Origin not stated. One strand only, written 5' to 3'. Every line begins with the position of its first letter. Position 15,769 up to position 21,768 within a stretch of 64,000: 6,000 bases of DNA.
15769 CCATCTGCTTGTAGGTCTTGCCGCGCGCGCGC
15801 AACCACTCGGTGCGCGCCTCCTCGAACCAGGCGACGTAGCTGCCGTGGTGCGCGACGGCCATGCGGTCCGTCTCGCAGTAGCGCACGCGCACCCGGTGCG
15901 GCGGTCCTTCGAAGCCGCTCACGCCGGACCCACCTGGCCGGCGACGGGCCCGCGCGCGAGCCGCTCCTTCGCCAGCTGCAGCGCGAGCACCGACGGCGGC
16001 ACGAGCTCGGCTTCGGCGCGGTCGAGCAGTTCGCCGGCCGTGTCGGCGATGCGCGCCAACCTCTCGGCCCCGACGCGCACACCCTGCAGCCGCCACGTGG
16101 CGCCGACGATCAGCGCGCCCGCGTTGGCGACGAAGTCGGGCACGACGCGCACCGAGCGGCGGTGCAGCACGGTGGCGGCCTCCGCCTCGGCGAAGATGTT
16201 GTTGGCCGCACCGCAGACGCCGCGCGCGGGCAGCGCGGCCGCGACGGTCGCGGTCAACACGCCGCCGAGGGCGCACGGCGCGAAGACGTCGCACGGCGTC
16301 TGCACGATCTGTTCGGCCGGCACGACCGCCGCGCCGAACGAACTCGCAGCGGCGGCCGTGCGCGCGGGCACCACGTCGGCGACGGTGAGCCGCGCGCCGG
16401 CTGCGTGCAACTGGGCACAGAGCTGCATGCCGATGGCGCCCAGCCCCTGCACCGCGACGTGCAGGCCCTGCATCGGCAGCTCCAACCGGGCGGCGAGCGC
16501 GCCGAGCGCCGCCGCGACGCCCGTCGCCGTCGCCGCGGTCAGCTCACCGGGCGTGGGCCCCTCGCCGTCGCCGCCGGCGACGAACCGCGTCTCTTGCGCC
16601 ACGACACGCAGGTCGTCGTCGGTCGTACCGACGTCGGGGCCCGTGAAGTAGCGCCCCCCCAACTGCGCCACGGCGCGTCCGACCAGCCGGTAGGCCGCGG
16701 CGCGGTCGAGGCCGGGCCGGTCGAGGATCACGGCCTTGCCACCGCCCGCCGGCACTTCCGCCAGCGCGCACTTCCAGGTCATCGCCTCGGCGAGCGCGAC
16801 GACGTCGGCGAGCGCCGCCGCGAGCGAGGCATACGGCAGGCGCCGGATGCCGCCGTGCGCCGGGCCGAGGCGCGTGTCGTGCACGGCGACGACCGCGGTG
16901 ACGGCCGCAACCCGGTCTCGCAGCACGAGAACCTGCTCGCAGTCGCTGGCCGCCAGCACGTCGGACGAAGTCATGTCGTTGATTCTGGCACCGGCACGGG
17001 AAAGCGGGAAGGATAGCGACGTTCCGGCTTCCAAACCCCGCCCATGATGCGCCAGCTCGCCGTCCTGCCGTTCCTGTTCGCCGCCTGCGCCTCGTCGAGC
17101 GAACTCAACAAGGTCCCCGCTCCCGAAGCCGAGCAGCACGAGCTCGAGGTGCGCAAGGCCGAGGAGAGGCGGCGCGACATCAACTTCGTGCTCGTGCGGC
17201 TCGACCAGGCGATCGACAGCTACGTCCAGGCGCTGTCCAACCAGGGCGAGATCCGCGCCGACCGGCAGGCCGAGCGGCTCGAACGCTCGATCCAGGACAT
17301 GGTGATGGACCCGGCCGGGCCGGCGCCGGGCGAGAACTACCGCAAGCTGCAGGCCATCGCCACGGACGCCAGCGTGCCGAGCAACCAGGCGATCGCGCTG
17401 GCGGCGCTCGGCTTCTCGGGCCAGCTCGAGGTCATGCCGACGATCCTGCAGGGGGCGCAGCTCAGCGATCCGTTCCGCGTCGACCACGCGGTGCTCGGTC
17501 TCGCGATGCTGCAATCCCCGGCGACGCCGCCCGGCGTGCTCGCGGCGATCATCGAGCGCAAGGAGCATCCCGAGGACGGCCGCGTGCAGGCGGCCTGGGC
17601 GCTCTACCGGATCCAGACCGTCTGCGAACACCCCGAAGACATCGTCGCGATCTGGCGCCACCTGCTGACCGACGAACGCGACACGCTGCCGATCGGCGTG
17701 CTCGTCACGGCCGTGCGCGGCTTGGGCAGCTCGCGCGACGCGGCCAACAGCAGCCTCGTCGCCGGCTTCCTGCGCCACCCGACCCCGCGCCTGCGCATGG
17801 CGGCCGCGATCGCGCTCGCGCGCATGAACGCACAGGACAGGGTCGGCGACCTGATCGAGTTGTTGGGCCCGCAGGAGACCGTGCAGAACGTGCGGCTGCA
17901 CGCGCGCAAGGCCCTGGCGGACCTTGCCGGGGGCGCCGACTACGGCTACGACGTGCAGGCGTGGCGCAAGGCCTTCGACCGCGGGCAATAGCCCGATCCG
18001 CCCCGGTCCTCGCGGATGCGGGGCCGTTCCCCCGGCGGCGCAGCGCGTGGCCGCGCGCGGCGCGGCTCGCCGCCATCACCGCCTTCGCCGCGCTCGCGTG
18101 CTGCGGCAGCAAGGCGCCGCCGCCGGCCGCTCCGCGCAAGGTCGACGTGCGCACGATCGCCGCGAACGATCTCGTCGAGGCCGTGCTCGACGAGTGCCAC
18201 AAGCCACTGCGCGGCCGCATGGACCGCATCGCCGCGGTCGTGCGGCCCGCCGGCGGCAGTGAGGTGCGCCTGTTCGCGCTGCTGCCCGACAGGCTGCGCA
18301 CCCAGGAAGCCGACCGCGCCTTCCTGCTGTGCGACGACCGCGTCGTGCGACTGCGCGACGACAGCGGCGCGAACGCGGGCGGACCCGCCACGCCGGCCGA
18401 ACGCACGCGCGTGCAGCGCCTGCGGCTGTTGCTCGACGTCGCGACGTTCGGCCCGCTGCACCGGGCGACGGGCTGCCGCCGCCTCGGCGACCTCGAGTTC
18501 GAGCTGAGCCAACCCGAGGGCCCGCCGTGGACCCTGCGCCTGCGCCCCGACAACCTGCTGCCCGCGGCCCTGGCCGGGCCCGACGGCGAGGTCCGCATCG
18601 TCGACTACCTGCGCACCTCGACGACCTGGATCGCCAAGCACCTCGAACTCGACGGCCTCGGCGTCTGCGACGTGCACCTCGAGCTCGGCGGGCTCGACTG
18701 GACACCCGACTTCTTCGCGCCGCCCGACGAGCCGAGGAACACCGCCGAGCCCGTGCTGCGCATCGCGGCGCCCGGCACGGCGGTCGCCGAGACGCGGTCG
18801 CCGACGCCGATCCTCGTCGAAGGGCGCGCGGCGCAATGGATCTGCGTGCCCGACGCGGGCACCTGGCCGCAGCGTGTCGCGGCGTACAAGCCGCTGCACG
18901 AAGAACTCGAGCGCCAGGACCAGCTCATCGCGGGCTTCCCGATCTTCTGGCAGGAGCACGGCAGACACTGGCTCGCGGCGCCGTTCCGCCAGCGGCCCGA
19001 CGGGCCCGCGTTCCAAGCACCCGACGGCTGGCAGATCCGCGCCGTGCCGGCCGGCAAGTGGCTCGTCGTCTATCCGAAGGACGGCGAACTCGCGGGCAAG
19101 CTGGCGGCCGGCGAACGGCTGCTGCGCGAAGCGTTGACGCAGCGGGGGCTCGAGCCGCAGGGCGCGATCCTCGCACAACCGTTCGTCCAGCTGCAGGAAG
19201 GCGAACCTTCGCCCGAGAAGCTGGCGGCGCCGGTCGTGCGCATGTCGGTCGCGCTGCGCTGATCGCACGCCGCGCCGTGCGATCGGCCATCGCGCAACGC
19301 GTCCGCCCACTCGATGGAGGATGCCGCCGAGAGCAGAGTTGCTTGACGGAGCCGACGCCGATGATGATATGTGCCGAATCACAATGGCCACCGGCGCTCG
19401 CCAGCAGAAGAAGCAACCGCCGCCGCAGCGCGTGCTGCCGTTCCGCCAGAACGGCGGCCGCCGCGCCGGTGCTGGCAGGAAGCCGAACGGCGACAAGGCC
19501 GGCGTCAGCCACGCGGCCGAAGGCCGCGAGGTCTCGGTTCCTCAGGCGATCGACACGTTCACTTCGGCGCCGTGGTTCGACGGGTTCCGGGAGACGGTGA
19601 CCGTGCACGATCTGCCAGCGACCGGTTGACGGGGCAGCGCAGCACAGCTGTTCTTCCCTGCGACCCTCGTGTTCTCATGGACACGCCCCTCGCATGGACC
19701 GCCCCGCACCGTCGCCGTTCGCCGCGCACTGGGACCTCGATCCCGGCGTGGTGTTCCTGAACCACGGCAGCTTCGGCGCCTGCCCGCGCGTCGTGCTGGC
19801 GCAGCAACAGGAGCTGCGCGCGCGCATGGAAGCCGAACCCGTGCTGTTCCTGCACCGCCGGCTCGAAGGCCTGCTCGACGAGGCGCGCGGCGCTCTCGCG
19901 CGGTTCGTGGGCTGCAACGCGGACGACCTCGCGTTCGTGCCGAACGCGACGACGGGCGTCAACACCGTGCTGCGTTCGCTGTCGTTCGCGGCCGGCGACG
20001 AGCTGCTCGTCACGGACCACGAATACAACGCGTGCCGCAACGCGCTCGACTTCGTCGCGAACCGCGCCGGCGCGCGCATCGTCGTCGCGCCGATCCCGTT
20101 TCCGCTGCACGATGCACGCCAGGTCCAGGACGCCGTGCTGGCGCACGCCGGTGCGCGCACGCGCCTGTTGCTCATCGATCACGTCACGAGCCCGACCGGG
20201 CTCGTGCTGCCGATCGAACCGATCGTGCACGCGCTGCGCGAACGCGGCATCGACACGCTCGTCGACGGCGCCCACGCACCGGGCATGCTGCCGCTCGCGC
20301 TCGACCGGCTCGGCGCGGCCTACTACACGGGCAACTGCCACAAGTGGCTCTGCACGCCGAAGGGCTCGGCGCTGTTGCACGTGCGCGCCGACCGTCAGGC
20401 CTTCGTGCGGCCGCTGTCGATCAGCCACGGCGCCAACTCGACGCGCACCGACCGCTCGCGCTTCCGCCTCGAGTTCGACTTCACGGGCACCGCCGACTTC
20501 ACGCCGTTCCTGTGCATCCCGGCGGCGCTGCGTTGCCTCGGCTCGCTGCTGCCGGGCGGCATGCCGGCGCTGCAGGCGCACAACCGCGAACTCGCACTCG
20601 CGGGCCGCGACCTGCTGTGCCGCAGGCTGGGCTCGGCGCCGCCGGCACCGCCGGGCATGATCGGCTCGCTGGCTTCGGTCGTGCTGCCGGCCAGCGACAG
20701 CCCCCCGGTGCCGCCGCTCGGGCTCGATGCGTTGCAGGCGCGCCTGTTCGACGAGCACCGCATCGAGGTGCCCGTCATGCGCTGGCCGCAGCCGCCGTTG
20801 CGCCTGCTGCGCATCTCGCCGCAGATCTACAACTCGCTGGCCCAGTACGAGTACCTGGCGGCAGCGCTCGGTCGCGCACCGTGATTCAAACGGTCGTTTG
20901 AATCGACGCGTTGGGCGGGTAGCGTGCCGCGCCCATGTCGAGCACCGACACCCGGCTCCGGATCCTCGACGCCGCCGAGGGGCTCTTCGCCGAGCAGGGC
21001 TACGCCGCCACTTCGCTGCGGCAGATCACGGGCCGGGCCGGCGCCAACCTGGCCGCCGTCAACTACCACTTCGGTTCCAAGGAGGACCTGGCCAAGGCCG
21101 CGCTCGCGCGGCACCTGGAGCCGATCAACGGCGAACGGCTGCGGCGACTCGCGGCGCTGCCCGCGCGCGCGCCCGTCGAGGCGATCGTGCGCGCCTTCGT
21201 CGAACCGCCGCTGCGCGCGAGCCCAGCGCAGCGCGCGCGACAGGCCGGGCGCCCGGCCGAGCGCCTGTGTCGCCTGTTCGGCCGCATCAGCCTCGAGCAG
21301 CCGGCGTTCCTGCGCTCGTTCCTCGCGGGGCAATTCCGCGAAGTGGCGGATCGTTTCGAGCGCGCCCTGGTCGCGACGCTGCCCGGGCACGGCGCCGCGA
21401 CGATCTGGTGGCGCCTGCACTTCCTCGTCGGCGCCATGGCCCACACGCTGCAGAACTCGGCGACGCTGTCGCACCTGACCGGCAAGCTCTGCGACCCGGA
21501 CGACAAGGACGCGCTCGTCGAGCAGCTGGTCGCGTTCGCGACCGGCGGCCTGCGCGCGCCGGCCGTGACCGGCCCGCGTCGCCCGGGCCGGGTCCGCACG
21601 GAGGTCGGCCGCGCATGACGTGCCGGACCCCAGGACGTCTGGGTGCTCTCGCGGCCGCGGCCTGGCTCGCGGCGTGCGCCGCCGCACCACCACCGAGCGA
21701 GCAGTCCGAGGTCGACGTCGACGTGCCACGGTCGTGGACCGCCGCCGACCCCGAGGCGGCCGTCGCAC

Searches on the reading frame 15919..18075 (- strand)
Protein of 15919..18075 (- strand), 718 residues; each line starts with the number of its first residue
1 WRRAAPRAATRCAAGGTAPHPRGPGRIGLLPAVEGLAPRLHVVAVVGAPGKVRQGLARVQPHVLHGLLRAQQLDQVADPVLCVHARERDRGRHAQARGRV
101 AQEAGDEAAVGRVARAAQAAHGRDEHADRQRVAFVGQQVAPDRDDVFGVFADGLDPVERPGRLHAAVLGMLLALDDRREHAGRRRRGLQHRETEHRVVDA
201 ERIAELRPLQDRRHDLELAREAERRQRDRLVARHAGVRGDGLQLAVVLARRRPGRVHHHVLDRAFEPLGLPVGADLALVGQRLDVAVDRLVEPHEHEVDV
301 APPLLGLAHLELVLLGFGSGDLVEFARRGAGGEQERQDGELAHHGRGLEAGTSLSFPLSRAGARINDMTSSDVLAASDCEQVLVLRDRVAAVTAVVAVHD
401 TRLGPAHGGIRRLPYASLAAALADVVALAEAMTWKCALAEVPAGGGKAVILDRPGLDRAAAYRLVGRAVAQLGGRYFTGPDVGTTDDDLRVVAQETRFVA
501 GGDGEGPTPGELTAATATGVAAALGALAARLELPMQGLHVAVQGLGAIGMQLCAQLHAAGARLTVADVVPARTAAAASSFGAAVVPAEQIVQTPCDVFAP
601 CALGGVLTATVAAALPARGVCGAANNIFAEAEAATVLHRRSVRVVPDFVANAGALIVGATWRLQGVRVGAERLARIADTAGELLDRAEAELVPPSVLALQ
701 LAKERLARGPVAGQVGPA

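Call 96: search_protein_families(library=pfam, proteins=[window:15919-18075:-], max_evalue=0.0001)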
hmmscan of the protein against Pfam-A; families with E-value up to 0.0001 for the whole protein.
window:15919-18075:- (718 aa): 2 families
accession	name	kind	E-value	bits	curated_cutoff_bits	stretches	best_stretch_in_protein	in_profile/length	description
PF02812.23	ELFV_dehydrog_N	-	9e-21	74.4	25.3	1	387-497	16-128/129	Glu/Leu/Phe/Val dehydrogenase, dimerisation domain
PF00208.27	ELFV_dehydrog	-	2.8e-14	53.9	23.4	1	581-658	98-177/241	Glutamate/Leucine/Phenylalanine/Valine dehydrogenase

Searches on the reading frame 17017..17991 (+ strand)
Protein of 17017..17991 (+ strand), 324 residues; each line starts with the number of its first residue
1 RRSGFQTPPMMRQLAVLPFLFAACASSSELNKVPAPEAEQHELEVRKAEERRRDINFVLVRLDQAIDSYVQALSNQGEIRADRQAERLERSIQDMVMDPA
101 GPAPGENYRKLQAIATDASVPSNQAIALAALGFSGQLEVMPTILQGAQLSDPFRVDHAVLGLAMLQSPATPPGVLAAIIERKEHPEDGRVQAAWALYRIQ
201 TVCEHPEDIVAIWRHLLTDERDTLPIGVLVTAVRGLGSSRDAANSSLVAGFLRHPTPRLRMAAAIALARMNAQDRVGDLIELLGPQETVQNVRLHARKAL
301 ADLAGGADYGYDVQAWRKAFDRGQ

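Call 97: search_protein_families(library=pfam, proteins=[window:17017-17991:+], max_evalue=0.0001)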
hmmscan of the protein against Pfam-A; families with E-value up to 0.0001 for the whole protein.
window:17017-17991:+ (324 aa): 1 family
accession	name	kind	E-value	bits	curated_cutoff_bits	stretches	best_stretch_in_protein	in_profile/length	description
PF13646.12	HEAT_2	-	3.8e-11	43.5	27.7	1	229-301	17-88/88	HEAT repeats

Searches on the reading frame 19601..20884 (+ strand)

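Call 97: search_protein_families(library=pfam, proteins=[window:19601-20884:+], max_evalue=0.0001)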
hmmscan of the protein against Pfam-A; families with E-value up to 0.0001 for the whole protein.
window:19601-20884:+ (427 aa): 3 families
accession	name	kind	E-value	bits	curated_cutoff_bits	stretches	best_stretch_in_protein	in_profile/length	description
PF00266.25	Aminotran_5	-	3.3e-25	89.3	21.5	1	62-332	12-284/371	Aminotransferase class-V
PF01053.26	Cys_Met_Meta_PP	-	7e-07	28.6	27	1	122-239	82-189/381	Cys/Met metabolism PLP-dependent enzyme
PF00155.27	Aminotran_1_2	-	2e-05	24.4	19.7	1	92-230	44-193/361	Aminotransferase class I and II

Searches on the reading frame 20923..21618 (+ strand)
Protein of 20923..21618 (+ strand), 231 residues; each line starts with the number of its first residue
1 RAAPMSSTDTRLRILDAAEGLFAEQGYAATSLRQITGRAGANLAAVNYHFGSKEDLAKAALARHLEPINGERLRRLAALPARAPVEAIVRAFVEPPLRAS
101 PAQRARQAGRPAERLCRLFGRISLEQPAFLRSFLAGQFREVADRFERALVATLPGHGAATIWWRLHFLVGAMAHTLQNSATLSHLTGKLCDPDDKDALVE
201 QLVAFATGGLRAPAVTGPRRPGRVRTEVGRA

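Call 97: search_protein_families(library=pfam, proteins=[window:20923-21618:+], max_evalue=0.0001)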
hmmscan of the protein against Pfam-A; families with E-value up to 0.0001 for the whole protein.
window:20923-21618:+ (231 aa): 2 families
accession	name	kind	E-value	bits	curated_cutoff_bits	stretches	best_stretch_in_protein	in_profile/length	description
PF17939.6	TetR_C_30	-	2.8e-24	86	26.3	1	90-209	1-115/115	Tetracyclin repressor-like, C-terminal domain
PF00440.29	TetR_N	-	1e-14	54.5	24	1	14-60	1-47/47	Bacterial regulatory proteins, tetR family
